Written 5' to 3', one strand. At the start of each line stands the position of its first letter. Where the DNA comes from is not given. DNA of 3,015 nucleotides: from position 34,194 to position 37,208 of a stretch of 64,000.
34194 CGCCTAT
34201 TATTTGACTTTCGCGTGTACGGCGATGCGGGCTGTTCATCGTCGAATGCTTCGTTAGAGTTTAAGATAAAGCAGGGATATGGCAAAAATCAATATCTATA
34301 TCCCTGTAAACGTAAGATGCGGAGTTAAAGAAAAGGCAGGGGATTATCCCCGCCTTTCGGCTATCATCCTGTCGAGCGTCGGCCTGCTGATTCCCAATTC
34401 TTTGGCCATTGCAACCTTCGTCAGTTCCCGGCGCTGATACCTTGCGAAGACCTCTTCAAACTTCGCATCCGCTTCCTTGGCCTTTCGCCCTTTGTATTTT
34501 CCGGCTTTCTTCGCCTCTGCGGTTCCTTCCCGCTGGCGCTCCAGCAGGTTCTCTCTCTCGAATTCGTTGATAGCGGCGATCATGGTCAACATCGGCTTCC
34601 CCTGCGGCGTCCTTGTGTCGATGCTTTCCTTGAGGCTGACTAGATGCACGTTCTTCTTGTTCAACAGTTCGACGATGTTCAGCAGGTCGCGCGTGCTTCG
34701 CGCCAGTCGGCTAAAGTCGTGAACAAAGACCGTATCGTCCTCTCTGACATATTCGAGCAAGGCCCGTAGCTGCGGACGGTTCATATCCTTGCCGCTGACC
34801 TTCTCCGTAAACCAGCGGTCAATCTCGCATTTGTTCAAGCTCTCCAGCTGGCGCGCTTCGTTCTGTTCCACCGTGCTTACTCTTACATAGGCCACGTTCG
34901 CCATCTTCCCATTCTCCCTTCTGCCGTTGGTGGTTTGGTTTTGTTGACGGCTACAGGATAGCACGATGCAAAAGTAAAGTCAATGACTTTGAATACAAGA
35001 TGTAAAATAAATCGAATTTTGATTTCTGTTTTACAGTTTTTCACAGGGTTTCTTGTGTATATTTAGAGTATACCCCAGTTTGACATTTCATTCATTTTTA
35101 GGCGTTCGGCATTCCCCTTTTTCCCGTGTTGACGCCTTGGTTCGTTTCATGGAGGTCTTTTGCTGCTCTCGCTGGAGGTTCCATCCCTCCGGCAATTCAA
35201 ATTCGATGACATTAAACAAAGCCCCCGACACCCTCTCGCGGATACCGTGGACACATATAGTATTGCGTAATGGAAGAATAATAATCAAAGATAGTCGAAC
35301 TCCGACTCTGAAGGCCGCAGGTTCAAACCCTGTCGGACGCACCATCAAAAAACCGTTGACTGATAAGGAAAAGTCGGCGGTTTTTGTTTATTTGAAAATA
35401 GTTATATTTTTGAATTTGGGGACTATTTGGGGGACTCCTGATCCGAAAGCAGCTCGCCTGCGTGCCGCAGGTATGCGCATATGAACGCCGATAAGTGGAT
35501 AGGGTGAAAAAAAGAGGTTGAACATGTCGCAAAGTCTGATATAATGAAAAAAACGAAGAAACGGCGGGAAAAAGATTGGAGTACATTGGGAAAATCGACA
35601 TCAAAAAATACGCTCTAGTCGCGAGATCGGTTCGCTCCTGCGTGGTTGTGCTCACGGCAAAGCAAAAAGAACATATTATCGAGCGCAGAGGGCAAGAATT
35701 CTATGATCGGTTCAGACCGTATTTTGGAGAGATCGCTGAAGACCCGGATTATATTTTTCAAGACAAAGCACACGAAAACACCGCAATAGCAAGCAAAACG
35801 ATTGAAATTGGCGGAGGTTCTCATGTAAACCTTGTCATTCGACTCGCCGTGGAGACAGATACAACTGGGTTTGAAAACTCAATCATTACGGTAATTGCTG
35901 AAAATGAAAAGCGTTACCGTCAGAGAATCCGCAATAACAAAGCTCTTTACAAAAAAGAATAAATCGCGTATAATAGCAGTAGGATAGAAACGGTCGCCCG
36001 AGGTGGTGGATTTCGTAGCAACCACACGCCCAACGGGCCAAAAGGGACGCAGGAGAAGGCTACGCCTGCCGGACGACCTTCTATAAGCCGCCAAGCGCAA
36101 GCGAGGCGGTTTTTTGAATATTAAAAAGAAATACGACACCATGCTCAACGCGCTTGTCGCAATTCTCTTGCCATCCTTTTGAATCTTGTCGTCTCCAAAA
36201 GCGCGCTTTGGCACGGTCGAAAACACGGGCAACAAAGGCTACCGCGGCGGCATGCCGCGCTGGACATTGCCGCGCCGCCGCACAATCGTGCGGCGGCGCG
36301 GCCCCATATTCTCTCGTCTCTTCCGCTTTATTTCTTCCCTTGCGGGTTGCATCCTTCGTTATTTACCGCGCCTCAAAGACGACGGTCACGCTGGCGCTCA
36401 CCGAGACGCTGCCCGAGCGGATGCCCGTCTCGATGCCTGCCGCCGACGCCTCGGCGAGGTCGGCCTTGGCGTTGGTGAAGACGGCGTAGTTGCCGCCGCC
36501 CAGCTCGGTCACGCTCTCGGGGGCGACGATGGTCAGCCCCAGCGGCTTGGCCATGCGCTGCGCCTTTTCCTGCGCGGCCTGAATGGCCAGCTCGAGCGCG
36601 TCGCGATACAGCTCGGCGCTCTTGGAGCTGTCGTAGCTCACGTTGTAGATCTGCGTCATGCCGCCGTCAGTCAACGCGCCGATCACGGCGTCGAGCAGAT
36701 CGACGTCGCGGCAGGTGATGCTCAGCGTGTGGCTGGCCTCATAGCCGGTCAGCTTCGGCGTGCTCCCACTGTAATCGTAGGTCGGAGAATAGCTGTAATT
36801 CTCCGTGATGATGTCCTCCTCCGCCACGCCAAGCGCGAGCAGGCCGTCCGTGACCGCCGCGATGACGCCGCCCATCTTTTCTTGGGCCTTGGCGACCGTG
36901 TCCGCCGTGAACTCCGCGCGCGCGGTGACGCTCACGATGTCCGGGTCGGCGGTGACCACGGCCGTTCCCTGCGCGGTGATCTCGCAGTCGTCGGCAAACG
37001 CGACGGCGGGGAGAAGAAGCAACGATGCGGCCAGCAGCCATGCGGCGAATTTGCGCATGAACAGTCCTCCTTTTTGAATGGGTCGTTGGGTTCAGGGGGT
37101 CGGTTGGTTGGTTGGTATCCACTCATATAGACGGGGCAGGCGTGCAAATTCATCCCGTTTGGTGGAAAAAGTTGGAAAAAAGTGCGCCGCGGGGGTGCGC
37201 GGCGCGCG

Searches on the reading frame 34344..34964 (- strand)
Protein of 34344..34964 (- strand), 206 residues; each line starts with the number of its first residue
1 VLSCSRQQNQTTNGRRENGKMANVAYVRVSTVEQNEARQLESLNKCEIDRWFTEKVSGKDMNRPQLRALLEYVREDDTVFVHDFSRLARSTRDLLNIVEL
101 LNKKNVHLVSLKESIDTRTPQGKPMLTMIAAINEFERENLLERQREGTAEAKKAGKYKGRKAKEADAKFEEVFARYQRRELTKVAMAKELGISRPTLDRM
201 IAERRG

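Call 71: search_protein_families(library=ncbifam, max_evalue=0.001, proteins=[window:34344-34964:-])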
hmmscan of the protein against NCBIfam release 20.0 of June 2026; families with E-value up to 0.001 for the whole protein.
window:34344-34964:- (206 aa): 7 families
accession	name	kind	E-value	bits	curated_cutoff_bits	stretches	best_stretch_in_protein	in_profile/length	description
NF047343.1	SCCmet_CcrB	equivalog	1.7e-24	86.4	900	1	26-160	12-160/542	cassette chromosome recombinase CcrB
NF041201.1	recomb_XisF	equivalog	4e-22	78.8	375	1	24-189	2-183/465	fdxN element excision recombinase XisF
NF009949.0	PRK13413.1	equivalog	1.8e-19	70.3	272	1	24-204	3-196/203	master DNA invertase Mpi family serine-type recombinase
NF047347.1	SCCmet_CcrC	equivalog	7.2e-13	47.9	900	1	47-146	42-144/558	cassette chromosome recombinase CcrC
NF049883.1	resolv_YneB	equivalog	9.6e-10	38.3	175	1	33-155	22-146/211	YneB family resolvase-like protein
NF047344.1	SCCmet_CcrA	equivalog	1.5e-07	31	700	1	24-157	5-148/442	cassette chromosome recombinase CcrA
NF033518.0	transpos_IS607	equivalog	4.7e-05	23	110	1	13-111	45-152/187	IS607 family transposase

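Call 85: search_protein_families(library=pfam, max_evalue=0.01, proteins=[window:34344-34964:-])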
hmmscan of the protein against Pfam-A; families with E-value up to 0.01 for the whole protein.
window:34344-34964:- (206 aa): 3 families
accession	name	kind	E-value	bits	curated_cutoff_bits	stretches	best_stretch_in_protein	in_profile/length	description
PF00239.26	Resolvase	-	1.8e-43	148.5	23.3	1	24-157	2-145/145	Resolvase, N terminal domain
PF13545.12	HTH_Crp_2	-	0.0085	16.5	27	0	180-203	22-45/70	Crp-like helix-turn-helix domain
PF02954.25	HTH_8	-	0.0094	16.1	22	0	184-199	22-37/42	Bacterial regulatory protein, Fis family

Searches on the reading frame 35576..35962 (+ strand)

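Call 72: search_protein_families(library=padloc, max_evalue=0.001, proteins=[window:35576-35962:+])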
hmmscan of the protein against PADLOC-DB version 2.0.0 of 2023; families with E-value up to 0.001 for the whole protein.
window:35576-35962:+ (128 aa): 0 families

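Call 85: search_protein_families(library=pfam, max_evalue=0.01, proteins=[window:35576-35962:+])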
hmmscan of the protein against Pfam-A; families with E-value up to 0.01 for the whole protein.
window:35576-35962:+ (128 aa): 1 family
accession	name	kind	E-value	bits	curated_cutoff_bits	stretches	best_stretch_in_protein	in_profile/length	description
PF18810.6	PBECR2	-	1.9e-06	28.6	27.1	1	20-126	21-120/120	phage-Barnase-EndoU-ColicinE5/D-RelE like nuclease2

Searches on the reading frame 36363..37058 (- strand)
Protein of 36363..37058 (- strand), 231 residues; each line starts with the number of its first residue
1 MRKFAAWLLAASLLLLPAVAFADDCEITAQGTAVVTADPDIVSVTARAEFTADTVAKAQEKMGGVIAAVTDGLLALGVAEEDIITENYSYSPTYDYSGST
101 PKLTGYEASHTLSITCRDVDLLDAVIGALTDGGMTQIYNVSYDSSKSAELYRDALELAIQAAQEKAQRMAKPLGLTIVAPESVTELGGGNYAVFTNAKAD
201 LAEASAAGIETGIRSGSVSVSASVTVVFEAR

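Call 85: search_protein_families(library=pfam, max_evalue=0.01, proteins=[window:36363-37058:-])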
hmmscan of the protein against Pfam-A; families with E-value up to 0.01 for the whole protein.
window:36363-37058:- (231 aa): 1 family
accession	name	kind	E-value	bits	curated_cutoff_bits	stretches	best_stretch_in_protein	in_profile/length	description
PF04402.19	SIMPL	-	1.4e-43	150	25.2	1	27-228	1-205/205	Protein of unknown function (DUF541)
